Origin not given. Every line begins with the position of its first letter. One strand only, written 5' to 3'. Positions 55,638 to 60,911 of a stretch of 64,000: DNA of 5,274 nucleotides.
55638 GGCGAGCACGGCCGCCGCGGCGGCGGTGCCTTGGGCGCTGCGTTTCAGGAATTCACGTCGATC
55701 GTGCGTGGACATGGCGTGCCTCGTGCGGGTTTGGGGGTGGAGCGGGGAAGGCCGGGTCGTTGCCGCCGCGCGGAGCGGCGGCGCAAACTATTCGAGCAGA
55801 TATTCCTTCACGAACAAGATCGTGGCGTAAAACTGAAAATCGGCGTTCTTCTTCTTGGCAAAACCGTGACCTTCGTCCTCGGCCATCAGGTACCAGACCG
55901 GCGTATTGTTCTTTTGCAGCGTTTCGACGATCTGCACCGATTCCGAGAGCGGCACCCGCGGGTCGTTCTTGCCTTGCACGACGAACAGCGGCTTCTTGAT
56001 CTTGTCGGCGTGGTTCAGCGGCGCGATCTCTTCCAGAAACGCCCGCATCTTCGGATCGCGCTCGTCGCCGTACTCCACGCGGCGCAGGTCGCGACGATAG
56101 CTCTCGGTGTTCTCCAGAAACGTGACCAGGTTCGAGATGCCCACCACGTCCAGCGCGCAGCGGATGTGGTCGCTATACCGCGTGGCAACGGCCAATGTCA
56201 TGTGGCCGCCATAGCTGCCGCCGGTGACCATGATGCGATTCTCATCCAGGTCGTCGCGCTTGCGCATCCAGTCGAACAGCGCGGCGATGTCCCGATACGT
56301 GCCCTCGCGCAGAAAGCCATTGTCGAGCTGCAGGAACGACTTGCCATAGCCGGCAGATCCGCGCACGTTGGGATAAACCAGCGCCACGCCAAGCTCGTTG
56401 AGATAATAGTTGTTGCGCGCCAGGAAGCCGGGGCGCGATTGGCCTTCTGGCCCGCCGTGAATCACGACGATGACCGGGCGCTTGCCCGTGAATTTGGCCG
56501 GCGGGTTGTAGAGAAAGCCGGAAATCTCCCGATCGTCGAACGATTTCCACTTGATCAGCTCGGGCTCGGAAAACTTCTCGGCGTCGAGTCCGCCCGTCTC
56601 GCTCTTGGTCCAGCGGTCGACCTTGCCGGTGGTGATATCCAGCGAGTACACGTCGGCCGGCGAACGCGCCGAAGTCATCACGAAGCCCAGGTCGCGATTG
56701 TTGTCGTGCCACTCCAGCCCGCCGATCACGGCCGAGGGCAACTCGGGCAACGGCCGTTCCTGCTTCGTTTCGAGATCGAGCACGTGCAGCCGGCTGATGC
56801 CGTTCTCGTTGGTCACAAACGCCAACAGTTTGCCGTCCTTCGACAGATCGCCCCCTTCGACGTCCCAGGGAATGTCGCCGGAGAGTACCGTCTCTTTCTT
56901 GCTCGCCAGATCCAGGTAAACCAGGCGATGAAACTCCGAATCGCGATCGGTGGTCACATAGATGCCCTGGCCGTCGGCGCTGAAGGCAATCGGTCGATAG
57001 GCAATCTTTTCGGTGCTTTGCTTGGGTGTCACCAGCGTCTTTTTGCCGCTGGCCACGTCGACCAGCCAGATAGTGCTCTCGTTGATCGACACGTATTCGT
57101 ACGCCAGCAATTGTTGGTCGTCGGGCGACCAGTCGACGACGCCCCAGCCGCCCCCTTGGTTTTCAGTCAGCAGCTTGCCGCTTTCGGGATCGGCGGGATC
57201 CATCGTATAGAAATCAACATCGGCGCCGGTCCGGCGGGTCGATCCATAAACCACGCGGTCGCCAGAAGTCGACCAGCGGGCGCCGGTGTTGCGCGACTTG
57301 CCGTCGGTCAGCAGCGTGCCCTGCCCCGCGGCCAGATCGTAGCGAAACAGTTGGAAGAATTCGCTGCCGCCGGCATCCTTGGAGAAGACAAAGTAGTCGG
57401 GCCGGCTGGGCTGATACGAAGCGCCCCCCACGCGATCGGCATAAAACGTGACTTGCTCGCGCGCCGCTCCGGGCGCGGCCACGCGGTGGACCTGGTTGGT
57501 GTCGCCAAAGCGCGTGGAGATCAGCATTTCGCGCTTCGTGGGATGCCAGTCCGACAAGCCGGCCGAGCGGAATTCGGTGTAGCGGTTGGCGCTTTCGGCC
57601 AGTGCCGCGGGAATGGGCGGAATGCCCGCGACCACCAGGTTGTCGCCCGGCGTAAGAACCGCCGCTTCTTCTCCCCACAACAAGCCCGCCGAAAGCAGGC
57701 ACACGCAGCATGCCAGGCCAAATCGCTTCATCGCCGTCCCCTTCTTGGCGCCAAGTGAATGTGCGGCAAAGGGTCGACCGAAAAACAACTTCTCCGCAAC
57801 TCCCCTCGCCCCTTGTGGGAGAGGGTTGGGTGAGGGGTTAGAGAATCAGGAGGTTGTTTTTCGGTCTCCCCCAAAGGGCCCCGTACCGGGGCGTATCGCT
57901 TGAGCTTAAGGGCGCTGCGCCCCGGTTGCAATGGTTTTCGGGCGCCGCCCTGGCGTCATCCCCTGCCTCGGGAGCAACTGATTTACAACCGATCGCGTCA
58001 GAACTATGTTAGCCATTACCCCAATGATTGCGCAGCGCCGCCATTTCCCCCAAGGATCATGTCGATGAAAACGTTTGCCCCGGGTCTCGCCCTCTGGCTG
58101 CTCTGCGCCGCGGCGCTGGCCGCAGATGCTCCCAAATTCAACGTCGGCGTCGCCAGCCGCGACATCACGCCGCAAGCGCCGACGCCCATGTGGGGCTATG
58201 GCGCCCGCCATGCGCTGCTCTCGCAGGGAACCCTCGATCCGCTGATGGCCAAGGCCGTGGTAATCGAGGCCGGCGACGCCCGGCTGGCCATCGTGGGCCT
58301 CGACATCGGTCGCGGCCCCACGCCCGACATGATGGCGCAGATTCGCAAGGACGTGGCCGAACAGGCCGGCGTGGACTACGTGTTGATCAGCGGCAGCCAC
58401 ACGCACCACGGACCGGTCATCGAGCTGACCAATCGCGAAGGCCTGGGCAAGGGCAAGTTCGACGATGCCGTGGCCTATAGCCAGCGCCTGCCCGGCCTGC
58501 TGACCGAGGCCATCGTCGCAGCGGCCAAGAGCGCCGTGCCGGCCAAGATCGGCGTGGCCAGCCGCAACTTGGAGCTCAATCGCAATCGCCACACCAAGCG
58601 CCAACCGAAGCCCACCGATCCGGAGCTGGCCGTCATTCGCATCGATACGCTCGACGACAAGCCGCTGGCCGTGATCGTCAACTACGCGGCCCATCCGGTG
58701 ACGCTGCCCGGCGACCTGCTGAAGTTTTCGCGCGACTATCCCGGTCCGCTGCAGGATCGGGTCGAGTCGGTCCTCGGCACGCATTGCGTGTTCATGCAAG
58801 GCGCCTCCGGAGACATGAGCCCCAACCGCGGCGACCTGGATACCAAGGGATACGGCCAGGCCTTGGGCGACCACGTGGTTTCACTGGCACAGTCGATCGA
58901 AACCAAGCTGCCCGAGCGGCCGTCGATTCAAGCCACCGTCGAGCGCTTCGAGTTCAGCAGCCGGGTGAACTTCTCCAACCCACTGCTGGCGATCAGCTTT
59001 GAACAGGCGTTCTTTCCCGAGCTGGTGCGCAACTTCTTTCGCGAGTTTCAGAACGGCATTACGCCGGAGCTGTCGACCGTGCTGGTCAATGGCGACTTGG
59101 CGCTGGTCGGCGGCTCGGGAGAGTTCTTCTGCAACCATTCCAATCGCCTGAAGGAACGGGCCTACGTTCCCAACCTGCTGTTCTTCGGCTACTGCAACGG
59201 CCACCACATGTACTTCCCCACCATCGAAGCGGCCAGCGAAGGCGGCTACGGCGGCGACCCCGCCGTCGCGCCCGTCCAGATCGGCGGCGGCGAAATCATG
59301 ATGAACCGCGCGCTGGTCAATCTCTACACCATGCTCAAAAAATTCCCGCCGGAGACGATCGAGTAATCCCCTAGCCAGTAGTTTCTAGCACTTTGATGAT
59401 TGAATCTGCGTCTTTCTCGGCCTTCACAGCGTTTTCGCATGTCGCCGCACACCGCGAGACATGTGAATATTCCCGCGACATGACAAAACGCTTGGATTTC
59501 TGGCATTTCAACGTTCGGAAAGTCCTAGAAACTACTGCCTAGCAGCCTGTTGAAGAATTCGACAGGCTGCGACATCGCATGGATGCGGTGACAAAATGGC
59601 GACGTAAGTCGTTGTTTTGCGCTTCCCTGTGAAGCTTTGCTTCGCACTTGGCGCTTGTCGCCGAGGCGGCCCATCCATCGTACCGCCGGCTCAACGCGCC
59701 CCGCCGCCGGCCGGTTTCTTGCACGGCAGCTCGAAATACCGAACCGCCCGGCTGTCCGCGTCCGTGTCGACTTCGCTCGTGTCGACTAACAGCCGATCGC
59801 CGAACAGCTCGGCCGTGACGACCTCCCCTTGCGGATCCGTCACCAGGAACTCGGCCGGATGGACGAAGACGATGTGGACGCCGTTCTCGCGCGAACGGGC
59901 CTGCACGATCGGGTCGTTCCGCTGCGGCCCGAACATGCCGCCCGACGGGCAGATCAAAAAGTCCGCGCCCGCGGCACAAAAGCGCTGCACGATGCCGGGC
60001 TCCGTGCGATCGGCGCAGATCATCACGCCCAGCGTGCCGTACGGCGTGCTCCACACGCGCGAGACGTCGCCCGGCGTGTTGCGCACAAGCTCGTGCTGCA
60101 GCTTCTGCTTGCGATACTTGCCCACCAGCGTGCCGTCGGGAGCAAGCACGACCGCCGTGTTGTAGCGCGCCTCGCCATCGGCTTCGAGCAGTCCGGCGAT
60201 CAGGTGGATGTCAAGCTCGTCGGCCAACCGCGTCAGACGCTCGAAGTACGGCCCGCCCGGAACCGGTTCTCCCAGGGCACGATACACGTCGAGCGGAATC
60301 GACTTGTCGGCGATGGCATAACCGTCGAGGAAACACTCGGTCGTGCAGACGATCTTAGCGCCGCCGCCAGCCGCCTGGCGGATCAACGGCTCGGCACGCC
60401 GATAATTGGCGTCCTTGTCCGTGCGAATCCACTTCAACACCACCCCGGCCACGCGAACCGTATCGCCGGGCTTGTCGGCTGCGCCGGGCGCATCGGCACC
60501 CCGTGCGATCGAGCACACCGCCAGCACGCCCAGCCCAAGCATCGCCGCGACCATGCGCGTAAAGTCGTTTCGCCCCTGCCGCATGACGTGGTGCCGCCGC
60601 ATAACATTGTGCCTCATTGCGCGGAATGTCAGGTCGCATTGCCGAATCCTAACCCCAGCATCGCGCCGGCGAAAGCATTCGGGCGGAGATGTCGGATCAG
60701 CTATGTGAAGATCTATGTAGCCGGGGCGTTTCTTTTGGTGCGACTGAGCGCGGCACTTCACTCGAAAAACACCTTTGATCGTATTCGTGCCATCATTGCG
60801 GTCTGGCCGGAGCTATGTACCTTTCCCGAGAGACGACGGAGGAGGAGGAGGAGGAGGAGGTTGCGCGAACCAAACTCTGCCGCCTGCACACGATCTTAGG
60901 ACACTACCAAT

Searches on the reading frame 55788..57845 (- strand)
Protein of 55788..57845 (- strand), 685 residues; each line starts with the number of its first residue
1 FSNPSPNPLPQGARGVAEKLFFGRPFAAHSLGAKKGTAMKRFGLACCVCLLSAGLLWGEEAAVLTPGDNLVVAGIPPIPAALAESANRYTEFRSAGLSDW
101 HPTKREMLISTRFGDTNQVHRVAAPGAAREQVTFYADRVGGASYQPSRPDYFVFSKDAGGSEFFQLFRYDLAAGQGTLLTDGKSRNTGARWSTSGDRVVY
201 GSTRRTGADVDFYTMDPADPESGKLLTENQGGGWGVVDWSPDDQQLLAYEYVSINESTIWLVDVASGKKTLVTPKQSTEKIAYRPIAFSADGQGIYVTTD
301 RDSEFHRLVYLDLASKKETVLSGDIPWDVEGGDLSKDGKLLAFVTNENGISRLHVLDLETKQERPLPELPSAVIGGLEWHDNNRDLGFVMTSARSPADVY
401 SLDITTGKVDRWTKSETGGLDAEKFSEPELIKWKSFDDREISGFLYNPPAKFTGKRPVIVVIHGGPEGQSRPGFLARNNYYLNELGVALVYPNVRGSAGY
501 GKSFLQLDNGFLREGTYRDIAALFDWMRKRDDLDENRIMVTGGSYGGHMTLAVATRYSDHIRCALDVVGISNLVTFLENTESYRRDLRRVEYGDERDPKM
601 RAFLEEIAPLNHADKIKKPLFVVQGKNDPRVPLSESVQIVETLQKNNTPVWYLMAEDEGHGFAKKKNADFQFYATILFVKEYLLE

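Call 46: search_protein_families(library=pfam, max_evalue=0.00001, proteins=[window:55788-57845:-])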
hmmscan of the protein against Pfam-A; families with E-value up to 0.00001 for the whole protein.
window:55788-57845:- (685 aa): 8 families
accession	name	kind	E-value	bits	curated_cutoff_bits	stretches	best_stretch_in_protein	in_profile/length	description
PF00326.27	Peptidase_S9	-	1.2e-40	139.7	22.6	1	477-682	5-209/213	Prolyl oligopeptidase family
PF20434.5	BD-FAE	-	2.5e-12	47.2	26.8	1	532-643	85-215/215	BD-FAE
PF02129.25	Peptidase_S15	-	2.1e-11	44.5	23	1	484-575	49-134/262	X-Pro dipeptidyl-peptidase (S15 family)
PF01738.24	DLH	-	1.3e-09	38.4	21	1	516-668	77-194/217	Dienelactone hydrolase family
PF00561.26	Abhydrolase_1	-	1.4e-08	35.2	25.8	1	457-564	1-97/245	alpha/beta hydrolase fold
PF07859.19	Abhydrolase_3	-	2.3e-07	31.2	25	1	517-663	49-209/210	alpha/beta hydrolase fold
PF05448.18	AXE1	-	2.9e-07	30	21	1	433-666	61-313/321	Acetyl xylan esterase (AXE1)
PF02897.21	Peptidase_S9_N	-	8.1e-07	28.6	24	1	150-413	136-412/414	Prolyl oligopeptidase, N-terminal beta-propeller domain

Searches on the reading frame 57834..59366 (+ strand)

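Call 46: search_protein_families(library=pfam, max_evalue=0.00001, proteins=[window:57834-59366:+])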
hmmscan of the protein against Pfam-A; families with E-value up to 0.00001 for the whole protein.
window:57834-59366:+ (510 aa): 1 family
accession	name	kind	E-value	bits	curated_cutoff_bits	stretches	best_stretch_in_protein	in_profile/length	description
PF04734.18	Ceramidase_alk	-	8.8e-10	38.3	32.1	1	102-332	1-258/509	Neutral/alkaline non-lysosomal ceramidase, N-terminal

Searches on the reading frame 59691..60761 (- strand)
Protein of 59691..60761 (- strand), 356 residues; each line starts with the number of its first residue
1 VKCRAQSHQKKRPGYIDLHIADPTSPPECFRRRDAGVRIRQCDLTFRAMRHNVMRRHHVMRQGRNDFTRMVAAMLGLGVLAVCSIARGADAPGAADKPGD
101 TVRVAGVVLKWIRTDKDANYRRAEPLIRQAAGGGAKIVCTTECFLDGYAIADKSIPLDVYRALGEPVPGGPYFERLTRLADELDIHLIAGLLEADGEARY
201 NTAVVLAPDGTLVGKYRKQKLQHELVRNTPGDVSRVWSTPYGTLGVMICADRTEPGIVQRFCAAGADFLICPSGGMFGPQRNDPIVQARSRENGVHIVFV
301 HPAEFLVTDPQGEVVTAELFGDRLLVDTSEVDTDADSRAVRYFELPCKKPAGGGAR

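Call 46: search_protein_families(library=pfam, max_evalue=0.00001, proteins=[window:59691-60761:-])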
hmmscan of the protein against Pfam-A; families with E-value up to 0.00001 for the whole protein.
window:59691-60761:- (356 aa): 1 family
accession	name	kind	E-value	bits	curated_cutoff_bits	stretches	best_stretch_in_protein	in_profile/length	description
PF00795.27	CN_hydrolase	-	3e-26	92.7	23.2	1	104-315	2-231/256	Carbon-nitrogen hydrolase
